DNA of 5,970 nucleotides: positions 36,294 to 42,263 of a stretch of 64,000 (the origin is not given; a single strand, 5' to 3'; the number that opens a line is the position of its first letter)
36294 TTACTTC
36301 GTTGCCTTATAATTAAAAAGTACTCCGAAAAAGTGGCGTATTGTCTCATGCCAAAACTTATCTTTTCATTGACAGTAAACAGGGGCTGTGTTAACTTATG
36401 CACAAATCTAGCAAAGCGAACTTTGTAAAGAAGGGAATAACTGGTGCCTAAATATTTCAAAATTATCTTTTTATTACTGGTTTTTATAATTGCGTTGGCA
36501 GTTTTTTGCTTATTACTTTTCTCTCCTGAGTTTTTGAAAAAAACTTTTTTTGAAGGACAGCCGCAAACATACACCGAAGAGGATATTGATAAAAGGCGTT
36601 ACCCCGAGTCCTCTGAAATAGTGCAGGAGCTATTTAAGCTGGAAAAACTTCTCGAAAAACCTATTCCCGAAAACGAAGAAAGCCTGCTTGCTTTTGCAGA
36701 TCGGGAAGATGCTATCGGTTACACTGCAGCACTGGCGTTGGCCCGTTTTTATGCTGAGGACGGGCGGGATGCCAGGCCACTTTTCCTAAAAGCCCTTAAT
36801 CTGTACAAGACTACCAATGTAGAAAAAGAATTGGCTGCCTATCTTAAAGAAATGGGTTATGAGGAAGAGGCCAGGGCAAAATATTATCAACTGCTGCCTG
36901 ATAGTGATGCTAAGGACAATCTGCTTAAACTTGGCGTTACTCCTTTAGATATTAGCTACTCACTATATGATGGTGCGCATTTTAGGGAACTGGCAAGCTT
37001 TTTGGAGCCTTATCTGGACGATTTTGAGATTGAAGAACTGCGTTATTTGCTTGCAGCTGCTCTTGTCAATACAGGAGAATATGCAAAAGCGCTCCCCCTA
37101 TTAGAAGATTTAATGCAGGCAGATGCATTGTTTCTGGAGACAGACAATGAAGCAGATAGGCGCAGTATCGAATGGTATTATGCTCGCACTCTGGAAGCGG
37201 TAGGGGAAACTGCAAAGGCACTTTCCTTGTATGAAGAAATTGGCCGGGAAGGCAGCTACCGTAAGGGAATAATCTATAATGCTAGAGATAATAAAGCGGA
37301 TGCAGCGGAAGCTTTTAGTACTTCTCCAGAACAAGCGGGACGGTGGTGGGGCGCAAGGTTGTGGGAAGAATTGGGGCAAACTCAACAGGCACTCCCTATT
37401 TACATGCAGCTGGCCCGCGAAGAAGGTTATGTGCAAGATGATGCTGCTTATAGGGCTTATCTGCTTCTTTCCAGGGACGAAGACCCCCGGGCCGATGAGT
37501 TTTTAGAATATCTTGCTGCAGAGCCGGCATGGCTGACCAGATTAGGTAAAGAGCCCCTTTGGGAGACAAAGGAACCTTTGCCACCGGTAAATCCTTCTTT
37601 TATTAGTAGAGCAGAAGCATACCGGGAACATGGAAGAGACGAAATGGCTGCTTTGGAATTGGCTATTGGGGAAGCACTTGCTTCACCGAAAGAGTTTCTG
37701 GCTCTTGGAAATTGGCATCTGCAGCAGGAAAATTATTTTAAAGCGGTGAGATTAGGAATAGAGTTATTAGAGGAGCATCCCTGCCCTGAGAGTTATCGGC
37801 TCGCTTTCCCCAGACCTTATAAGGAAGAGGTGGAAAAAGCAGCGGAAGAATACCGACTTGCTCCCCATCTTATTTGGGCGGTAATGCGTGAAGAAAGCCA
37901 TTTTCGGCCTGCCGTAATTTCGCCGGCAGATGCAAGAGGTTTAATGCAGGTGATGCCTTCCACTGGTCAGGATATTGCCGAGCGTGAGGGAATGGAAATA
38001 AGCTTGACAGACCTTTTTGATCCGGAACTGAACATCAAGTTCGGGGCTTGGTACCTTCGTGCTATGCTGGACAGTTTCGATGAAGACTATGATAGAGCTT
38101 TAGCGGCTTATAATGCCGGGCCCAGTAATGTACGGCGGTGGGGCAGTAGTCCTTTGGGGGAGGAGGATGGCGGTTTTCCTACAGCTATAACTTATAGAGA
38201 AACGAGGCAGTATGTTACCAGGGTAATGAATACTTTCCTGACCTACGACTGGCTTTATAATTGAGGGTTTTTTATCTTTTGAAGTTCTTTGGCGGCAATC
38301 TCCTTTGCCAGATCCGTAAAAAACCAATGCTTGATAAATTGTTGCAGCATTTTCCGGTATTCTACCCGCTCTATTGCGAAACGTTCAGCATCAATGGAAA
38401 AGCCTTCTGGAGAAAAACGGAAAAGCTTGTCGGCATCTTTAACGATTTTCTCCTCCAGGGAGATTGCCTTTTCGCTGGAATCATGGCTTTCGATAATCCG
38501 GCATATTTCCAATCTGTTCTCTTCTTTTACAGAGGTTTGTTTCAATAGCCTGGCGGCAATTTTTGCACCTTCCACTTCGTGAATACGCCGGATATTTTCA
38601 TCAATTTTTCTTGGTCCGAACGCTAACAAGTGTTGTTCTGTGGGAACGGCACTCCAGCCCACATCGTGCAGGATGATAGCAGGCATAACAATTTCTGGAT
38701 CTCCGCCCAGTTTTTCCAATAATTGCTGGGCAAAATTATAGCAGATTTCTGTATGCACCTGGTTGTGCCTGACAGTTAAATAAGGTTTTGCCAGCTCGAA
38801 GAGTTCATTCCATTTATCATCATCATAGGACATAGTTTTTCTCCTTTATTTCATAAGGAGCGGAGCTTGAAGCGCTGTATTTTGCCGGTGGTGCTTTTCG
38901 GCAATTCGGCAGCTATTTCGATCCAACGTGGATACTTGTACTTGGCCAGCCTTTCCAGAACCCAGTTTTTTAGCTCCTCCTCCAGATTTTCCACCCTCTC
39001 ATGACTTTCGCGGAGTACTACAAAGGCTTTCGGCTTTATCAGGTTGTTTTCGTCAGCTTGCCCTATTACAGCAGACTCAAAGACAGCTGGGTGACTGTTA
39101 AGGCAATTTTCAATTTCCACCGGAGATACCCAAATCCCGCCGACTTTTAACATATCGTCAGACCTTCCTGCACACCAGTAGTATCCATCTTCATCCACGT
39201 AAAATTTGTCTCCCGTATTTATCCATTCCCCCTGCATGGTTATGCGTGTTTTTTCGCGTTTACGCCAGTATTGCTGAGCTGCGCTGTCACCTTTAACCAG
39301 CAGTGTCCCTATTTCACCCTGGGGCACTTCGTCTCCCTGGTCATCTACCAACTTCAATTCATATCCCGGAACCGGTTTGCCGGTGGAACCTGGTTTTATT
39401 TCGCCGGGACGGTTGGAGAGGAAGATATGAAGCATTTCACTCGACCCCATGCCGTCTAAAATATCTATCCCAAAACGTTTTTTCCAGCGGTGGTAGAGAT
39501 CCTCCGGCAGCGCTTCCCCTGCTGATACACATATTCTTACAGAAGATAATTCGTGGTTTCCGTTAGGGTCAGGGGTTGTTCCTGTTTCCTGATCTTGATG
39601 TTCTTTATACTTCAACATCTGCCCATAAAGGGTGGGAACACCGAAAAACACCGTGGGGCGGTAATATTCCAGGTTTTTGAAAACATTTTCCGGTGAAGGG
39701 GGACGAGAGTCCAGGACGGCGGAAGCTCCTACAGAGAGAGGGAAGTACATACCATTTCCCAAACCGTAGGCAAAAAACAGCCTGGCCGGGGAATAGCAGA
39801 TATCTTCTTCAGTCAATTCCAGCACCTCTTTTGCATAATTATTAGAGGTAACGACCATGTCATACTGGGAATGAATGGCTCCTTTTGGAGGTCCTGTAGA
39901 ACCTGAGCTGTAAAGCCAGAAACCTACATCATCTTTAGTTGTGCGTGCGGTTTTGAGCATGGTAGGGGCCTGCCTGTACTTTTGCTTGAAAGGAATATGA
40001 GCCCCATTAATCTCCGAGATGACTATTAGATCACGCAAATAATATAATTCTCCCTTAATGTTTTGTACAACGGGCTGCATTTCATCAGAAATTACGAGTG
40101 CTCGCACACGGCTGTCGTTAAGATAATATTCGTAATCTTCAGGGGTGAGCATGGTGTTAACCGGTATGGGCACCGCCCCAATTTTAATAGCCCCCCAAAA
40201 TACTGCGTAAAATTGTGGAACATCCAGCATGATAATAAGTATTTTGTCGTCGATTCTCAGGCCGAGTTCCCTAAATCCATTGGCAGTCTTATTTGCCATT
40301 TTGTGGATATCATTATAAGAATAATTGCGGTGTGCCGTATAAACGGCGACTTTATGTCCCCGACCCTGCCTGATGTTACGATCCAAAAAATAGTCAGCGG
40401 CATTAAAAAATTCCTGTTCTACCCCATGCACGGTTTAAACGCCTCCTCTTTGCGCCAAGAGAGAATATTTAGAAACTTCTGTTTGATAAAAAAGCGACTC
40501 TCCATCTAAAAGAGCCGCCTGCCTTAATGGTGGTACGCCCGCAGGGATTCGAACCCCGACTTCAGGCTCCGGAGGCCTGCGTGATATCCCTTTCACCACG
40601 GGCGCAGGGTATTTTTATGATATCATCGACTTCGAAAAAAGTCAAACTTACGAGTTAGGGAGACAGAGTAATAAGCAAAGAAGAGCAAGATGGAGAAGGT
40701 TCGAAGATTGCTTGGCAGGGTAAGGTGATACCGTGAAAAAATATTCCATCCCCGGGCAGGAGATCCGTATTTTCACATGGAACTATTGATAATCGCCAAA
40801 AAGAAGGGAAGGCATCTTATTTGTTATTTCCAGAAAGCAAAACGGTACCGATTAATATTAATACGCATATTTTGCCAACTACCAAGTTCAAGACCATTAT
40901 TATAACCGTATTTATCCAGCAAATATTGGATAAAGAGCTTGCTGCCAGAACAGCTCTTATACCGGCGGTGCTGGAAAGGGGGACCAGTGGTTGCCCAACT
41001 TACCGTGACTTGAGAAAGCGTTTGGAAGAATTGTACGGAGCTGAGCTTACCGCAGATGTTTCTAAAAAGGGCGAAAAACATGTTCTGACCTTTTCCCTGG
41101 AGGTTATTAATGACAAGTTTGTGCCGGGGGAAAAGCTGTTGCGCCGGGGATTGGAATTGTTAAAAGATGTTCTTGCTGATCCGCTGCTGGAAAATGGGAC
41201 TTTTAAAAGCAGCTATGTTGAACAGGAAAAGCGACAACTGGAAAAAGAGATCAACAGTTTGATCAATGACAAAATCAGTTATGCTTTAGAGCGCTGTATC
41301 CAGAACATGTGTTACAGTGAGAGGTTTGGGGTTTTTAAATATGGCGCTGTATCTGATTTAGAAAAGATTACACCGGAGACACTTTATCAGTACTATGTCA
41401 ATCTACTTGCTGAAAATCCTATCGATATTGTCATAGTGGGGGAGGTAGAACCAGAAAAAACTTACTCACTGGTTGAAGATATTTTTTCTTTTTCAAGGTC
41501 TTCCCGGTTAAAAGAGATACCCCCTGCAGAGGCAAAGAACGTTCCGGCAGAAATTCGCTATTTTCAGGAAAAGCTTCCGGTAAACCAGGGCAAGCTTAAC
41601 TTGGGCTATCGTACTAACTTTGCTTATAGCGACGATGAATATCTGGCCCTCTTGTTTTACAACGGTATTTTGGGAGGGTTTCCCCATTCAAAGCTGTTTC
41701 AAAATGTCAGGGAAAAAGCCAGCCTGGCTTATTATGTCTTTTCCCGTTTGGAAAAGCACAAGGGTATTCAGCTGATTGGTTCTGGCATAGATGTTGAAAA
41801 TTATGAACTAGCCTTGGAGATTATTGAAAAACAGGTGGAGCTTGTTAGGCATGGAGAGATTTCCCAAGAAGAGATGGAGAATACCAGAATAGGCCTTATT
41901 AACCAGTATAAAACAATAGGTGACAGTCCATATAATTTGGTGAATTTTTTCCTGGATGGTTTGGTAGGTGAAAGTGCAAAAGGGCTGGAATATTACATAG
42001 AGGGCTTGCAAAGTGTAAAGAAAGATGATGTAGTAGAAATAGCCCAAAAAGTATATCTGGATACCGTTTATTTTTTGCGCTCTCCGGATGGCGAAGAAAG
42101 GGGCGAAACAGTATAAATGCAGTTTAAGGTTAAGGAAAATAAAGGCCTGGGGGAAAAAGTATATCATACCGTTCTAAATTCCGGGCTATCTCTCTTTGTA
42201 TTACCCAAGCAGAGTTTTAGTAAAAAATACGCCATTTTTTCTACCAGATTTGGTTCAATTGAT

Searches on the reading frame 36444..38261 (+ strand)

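Call 28: search_protein_families(library=pfam, max_evalue=0.00001, proteins=[window:36444-38261:+])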
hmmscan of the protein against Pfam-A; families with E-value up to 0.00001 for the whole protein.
window:36444-38261:+ (606 aa): 1 family
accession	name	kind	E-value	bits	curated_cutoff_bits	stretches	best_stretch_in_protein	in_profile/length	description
PF01464.25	SLT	-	1.4e-31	108.9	21.3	1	463-569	3-107/117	Transglycosylase SLT domain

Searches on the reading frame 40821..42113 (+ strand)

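Call 28: search_protein_families(library=pfam, max_evalue=0.00001, proteins=[window:40821-42113:+])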
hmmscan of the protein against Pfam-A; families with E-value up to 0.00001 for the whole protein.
window:40821-42113:+ (431 aa): 1 family
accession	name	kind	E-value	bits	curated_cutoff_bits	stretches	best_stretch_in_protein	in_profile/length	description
PF05193.26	Peptidase_M16_C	-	2.3e-28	99.7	23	1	182-357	1-179/181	Peptidase M16 inactive domain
